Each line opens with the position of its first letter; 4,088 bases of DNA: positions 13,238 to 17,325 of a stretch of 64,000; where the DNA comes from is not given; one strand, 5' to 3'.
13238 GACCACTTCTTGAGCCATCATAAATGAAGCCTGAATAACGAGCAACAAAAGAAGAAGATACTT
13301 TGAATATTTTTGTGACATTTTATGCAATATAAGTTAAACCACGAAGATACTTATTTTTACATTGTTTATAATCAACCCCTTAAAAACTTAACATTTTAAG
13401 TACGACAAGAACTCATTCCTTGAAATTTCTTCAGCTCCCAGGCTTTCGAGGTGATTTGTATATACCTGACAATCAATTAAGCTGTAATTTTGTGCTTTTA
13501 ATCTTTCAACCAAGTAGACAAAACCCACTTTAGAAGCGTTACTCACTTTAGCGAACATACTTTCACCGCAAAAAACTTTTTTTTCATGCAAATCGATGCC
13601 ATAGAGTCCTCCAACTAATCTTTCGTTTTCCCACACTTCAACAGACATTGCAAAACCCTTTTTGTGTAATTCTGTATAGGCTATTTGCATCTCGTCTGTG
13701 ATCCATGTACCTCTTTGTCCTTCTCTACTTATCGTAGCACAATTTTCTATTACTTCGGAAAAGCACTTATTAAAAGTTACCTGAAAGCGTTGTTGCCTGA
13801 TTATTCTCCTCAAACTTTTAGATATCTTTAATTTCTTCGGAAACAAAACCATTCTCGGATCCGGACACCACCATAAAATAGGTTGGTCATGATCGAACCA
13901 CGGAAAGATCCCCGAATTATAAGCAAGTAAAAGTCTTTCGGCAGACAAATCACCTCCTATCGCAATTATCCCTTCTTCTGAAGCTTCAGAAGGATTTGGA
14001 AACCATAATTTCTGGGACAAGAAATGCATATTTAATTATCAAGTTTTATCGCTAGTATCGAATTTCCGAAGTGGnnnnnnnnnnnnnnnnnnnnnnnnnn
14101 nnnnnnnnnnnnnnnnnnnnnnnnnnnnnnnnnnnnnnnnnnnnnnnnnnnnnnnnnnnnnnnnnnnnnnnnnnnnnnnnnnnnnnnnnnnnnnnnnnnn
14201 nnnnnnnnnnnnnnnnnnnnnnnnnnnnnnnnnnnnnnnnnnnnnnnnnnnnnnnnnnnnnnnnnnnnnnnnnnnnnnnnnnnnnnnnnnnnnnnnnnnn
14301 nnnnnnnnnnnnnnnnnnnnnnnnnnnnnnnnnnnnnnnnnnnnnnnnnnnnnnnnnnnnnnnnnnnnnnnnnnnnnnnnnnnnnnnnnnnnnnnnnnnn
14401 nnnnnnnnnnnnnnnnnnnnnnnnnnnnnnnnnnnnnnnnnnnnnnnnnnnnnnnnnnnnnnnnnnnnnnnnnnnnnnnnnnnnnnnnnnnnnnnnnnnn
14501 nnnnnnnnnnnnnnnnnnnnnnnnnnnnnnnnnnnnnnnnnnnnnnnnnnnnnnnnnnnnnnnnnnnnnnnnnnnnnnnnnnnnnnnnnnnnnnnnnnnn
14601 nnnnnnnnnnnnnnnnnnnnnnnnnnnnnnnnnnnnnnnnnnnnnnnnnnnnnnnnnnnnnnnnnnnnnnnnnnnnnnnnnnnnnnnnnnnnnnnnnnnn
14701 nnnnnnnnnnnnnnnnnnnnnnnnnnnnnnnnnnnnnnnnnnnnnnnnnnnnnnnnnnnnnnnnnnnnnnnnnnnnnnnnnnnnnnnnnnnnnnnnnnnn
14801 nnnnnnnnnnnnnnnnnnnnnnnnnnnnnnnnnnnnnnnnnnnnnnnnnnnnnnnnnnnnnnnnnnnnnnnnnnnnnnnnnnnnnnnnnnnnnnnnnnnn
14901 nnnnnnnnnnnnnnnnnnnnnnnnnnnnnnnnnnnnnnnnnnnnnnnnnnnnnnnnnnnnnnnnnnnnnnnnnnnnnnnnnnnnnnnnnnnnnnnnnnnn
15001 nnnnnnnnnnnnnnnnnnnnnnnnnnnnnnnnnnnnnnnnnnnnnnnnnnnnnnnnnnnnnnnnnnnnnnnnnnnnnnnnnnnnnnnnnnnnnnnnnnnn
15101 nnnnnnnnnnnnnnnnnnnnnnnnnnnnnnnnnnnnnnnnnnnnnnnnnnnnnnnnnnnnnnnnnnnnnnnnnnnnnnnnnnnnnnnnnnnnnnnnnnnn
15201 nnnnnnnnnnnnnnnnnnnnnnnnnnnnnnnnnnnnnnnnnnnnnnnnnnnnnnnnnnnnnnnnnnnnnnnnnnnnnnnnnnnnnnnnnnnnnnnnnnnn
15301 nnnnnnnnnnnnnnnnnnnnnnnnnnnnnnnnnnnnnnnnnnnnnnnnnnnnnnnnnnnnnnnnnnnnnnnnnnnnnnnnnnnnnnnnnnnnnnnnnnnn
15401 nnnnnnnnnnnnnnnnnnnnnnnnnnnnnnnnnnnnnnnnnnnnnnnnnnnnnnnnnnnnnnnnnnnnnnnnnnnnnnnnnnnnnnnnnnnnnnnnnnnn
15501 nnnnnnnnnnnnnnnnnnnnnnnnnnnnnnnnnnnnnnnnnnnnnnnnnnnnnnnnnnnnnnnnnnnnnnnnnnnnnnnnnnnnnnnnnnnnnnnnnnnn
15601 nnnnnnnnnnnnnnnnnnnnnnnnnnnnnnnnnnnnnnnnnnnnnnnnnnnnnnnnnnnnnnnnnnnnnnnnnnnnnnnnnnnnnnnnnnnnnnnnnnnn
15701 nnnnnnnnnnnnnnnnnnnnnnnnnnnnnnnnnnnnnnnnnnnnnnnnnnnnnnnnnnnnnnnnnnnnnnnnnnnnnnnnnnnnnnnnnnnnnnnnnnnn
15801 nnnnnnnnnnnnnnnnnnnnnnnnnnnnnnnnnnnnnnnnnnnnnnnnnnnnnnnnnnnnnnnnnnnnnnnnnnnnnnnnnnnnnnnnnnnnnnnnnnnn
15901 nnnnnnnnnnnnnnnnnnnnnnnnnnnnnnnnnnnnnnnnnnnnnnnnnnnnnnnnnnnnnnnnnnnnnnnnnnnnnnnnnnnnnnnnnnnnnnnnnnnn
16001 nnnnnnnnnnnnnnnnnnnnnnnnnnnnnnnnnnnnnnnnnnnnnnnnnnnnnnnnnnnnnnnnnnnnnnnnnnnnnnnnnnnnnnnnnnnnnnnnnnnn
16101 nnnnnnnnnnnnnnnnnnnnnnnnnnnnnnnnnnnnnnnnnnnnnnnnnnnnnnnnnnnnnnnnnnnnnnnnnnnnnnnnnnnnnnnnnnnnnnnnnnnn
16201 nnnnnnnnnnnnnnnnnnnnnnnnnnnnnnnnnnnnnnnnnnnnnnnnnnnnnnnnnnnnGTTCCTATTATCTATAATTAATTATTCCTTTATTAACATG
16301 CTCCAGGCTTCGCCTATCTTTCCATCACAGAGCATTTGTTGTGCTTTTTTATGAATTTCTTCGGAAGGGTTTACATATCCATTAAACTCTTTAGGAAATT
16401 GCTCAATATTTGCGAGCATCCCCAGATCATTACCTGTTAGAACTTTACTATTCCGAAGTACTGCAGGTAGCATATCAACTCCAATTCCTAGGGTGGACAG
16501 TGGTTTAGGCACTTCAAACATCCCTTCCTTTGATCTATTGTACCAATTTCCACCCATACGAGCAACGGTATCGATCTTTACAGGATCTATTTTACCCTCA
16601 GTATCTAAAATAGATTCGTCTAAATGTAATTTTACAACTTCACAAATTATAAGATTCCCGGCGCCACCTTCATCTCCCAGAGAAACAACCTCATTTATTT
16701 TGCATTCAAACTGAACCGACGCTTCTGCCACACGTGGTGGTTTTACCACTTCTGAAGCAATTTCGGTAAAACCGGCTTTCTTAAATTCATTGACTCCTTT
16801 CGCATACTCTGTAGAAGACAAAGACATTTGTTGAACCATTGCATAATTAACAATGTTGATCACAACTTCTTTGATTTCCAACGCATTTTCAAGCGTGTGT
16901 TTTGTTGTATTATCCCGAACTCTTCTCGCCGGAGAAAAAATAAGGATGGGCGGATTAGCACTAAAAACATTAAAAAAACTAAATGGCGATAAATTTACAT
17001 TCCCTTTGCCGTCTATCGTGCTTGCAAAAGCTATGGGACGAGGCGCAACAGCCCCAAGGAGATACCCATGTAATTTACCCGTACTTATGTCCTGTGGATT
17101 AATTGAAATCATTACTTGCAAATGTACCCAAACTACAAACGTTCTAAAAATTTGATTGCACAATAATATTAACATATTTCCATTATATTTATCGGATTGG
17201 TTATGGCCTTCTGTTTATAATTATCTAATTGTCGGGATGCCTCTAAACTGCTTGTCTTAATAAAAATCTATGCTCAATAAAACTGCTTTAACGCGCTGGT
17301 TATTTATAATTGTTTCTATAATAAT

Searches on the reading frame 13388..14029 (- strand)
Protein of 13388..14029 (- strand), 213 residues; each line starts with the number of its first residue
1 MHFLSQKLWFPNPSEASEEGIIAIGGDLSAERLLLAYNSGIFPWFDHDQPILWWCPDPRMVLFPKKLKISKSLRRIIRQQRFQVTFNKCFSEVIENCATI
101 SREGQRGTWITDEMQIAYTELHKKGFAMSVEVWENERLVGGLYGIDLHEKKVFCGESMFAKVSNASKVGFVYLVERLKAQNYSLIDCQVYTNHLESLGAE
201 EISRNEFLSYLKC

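Call 99: search_protein_families(library=pfam, proteins=[window:13388-14029:-], max_evalue=0.00001)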
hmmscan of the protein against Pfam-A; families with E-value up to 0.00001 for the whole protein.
window:13388-14029:- (213 aa): 1 family
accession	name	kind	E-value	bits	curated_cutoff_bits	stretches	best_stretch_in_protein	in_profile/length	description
PF03588.20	Leu_Phe_trans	-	1.2e-76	256.4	22.7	1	31-203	2-171/171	Leucyl/phenylalanyl-tRNA protein transferase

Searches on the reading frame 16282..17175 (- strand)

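Call 99: search_protein_families(library=pfam, proteins=[window:16282-17175:-], max_evalue=0.00001)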
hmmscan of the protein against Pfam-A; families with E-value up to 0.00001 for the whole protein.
window:16282-17175:- (297 aa): 1 family
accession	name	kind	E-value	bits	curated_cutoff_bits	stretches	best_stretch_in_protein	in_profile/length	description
PF01613.24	Flavin_Reduct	-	2.2e-18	67.3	27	1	45-189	5-137/153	Flavin reductase like domain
